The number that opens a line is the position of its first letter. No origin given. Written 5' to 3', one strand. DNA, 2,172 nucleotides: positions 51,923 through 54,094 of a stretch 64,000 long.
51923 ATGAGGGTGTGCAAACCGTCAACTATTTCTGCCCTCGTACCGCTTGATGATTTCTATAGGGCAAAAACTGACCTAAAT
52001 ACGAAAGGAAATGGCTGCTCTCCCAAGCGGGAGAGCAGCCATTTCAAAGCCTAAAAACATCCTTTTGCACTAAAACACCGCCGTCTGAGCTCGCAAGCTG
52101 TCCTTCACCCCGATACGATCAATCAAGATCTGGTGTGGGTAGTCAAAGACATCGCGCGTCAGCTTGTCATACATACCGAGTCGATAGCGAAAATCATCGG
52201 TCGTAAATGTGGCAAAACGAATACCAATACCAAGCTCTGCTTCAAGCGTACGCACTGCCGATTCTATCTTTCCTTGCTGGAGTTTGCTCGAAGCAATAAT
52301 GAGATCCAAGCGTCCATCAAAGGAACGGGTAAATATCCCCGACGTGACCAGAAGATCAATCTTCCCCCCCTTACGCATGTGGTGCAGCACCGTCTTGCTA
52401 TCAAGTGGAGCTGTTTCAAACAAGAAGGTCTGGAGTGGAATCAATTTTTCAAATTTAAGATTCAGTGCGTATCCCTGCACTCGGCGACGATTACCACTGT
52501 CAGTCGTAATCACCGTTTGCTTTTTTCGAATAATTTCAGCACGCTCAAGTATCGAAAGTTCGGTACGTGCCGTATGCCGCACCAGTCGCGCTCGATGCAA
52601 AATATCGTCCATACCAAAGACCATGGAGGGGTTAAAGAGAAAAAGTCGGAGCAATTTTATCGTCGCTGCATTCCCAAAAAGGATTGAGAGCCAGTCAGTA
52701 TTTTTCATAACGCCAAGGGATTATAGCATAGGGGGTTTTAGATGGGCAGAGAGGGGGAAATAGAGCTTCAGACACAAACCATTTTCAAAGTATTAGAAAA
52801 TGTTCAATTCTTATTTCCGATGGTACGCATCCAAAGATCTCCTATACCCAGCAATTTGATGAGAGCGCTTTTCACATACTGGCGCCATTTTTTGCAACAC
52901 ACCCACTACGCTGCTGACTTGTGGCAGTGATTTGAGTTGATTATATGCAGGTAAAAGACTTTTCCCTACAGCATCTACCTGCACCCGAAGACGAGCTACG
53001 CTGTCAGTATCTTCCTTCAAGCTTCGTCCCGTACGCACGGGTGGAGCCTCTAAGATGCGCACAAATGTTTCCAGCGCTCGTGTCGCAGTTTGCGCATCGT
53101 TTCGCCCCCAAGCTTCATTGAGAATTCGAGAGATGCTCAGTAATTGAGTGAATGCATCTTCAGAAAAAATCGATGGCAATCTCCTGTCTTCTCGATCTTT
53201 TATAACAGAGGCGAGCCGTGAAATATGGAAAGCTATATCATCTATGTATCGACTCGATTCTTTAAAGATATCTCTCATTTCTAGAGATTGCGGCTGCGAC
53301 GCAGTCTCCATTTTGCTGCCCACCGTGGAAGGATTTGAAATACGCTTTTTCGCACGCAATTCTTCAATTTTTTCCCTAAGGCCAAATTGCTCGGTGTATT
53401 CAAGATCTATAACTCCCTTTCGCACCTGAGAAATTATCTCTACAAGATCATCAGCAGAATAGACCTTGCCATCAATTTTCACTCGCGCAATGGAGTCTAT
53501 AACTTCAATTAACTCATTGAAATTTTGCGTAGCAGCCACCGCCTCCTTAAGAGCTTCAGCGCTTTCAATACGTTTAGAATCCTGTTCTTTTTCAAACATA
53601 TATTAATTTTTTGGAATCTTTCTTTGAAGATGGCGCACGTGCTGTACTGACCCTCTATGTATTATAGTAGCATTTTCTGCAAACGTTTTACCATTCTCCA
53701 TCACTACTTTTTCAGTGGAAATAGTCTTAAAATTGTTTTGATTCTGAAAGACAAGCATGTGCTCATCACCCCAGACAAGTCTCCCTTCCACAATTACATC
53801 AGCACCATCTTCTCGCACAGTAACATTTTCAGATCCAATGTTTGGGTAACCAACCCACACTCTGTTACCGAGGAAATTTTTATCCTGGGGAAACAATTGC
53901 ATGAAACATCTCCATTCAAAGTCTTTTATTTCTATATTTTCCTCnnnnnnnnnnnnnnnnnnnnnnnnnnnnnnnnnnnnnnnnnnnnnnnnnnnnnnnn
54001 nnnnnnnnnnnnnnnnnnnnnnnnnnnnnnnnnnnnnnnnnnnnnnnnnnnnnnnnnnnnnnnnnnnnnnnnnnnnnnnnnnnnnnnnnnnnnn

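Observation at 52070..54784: Three-gene operon of uncharacterized proteins with tandem paralogs sharing a novel ~60-aa N-terminal module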

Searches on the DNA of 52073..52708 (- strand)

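Call 67: search_rna_families(sources=[L002, L005, L006, L007, L009, L010, L003], threshold=gathering)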
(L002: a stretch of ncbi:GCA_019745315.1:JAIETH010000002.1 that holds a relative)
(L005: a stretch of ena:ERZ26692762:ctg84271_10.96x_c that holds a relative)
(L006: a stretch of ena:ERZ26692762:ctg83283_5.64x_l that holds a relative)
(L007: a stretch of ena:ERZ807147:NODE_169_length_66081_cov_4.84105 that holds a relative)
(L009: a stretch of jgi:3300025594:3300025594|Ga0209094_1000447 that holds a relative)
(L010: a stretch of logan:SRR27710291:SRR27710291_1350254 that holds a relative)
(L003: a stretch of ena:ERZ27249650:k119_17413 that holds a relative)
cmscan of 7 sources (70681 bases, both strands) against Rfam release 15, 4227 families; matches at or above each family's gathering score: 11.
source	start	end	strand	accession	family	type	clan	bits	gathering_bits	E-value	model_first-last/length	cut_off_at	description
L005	7976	11939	+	RF02541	LSU_rRNA_bacteria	Gene; rRNA;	CL00112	2371.2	50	0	1-2925/2925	no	Bacterial large subunit ribosomal RNA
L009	2026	5649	+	RF02541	LSU_rRNA_bacteria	Gene; rRNA;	CL00112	2367.2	50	0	1-2925/2925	no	Bacterial large subunit ribosomal RNA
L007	8501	12043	+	RF02541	LSU_rRNA_bacteria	Gene; rRNA;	CL00112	2280.5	50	0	1-2845/2925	3'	Bacterial large subunit ribosomal RNA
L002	7089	10697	+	RF02541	LSU_rRNA_bacteria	Gene; rRNA;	CL00112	2278.2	50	0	1-2925/2925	no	Bacterial large subunit ribosomal RNA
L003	2544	3686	+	RF02541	LSU_rRNA_bacteria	Gene; rRNA;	CL00112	799.3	50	4.4e-260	1-1061/2925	3'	Bacterial large subunit ribosomal RNA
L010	8901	9104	+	RF02541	LSU_rRNA_bacteria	Gene; rRNA;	CL00112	128.2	50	8.7e-38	1-210/2925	3'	Bacterial large subunit ribosomal RNA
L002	10925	11032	+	RF00001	5S_rRNA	Gene; rRNA;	CL00113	85.6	38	8.6e-17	1-120/120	no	5S ribosomal RNA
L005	12020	12129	+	RF00001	5S_rRNA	Gene; rRNA;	CL00113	81.2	38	1.2e-15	1-120/120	no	5S ribosomal RNA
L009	5945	6052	+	RF00001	5S_rRNA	Gene; rRNA;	CL00113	77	38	1.5e-14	1-120/120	no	5S ribosomal RNA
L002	10049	10300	+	RF00028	Intron_gpI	Intron;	-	63.1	50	1.4e-13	1-253/253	no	Group I catalytic intron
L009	5790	5862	+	RF00005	tRNA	Gene; tRNA;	CL00001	50.1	29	1e-07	1-71/71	no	tRNA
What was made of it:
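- The 23S rRNA follows C in L002, L003, L005, L007, L009 and L010 (call 67).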

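Call 83: search_rna_families(source=L023, start=100, end=800, threshold=evalue, max_evalue=1)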
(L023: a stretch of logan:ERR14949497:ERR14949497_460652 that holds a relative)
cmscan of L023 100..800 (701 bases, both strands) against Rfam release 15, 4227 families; matches with E-value up to 1: 20.
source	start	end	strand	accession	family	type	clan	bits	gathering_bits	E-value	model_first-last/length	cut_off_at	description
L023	170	239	-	RF03162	TD-2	Gene; sRNA;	CL00124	31.9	48.7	0.0086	1-98/98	no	TD-2 RNA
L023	166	258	-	RF00121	MicC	Gene; sRNA;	-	29.2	90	0.034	1-123/123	no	MicC RNA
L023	618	776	-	RF04182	GibS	Gene; sRNA;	-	28.1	115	0.096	1-142/142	no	GibS sRNA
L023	137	239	+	RF04157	MIR9486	Gene; miRNA;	-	28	100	0.0018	1-119/119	no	MIR9486 microRNA precursor family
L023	148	246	+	RF02859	Arrc11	Gene; sRNA;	-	25.2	52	0.072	1-175/175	no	Actinobacillus sRNA 11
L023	157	217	+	RF00121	MicC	Gene; sRNA;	-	24.9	90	0.25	1-123/123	no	MicC RNA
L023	173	240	-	RF02495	ohsC_RNA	Gene; antitoxin;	-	23.1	50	0.49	1-77/77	no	Oppression of Hydrophobic ORF by sRNA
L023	170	288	-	RF00558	L20_leader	Cis-reg; leader;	-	21.8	58.7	0.086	1-127/127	no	Ribosomal protein L20 leader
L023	172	236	-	RF02432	SpF25_sRNA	Gene; sRNA;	-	21.8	48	0.52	1-102/102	no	Streptococcus sRNA SpF25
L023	143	234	-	RF03702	MIR851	Gene; miRNA;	-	21.6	90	0.14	1-108/108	no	MIR851 microRNA precursor family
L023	152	225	+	RF03743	MIR7696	Gene; miRNA;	-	21.4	83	0.23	1-88/88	no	MIR7696 microRNA precursor family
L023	137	213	+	RF00558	L20_leader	Cis-reg; leader;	-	21.2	58.7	0.12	1-127/127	no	Ribosomal protein L20 leader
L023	149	236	+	RF01770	rimP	Cis-reg; leader;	-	21.2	47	0.65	1-102/102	no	Gammaprotebacteria rimP leader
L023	152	225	-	RF03743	MIR7696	Gene; miRNA;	-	20.7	83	0.36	1-88/88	no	MIR7696 microRNA precursor family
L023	135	248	-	RF02859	Arrc11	Gene; sRNA;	-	20.1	52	0.88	1-175/175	no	Actinobacillus sRNA 11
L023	135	242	+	RF01061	mir-548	Gene; miRNA;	-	19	90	0.92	9-76/84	no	mir-548 microRNA precursor family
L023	136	241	-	RF01061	mir-548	Gene; miRNA;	-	18.9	90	0.97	10-75/84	no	mir-548 microRNA precursor family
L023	588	695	-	RF01808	MicX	Gene; sRNA;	-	18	75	0.17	1-194/194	no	MicX Vibrio cholerae sRNA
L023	450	520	-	RF00129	mir-103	Gene; miRNA;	-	17.2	59.6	0.46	1-78/78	no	mir-103/107 microRNA precursor family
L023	719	784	+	RF00192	BLV_package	Cis-reg;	-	15.7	70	0.99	1-55/55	no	Bovine leukaemia virus RNA packaging signal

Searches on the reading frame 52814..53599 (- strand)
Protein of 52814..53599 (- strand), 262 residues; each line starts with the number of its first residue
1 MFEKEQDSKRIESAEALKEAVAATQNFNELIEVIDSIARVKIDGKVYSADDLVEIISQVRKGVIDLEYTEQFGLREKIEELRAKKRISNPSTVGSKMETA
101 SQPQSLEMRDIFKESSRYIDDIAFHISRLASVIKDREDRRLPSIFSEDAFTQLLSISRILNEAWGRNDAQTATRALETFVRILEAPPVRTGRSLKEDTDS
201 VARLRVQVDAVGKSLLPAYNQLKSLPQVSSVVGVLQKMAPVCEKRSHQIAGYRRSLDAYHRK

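Call 4: search_protein_families(library=pfam, proteins=[window:52814-53599:-], max_evalue=1)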
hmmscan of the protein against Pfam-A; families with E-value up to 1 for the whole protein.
window:52814-53599:- (262 aa): 4 families
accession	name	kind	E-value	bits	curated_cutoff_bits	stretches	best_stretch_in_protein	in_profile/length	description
PF01487.21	DHquinase_I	-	0.0083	16.7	22.2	1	11-123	38-151/230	Type I 3-dehydroquinase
PF24828.1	DUF7713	-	0.19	11.7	24.1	1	38-58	33-53/68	Domain of unknown function (DUF7713)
PF19314.4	DUF5917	-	0.21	12.1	27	0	221-259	49-87/94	Family of unknown function (DUF5917)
PF00486.34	Trans_reg_C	-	0.26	11.8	26.2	0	152-183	23-53/77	Transcriptional regulatory protein, C terminal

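Call 5: search_protein_families(library=ncbifam, proteins=[window:52814-53599:-], max_evalue=1)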
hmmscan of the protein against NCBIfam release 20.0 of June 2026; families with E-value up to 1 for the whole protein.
window:52814-53599:- (262 aa): 0 families

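Call 7: search_protein_families(library=padloc, proteins=[window:52814-53599:-], max_evalue=1)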
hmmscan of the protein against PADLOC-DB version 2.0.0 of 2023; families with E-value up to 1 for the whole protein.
window:52814-53599:- (262 aa): 0 families

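Call 8: search_protein_families(library=phrogs, proteins=[window:52814-53599:-], max_evalue=1)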
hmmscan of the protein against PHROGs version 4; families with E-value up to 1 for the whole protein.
window:52814-53599:- (262 aa): 0 families

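Call 11: find_homologous_proteins(query=window:52814-53599:-)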
Query window:52814-53599:- (262 aa): 1 proteins with E <= 0.001 among 1210 candidates.
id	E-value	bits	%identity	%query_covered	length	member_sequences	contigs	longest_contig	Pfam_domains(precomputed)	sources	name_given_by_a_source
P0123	4.2e-160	549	100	100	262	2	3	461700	-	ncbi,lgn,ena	-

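Call 32: search_solved_structures(query=window:52814-53599:-, max_evalue=10)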
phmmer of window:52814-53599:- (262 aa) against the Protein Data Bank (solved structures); distinct sequences matched with E-value up to 10: 2.
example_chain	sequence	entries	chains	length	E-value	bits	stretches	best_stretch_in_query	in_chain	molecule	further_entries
3oon_A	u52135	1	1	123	0.5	13.4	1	45-86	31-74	Outer membrane protein (Tpn50)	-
9r0t_A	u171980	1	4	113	0.59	13.2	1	28-65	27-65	NTF0-DIM1_CAV3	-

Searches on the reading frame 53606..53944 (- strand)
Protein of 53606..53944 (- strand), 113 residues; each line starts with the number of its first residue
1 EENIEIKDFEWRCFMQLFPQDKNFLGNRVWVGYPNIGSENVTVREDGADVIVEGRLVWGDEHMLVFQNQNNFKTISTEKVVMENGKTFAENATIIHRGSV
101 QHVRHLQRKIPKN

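Call 99: search_solved_structures(query=A7, max_evalue=10)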
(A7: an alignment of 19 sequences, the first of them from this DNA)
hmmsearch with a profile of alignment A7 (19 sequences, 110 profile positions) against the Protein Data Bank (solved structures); distinct sequences matched with E-value up to 10: 0.
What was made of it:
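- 53669..53944 (-): A C-terminal domain (aa 281-372): the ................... motif region, then a five-strand beta domain that is weakly Sm/Hfq-like. No PDB sequence match (call 99).
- On Sm/Hfq: A profile of 19 homologous C-terminal domains finds nothing in PDB (call 99).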
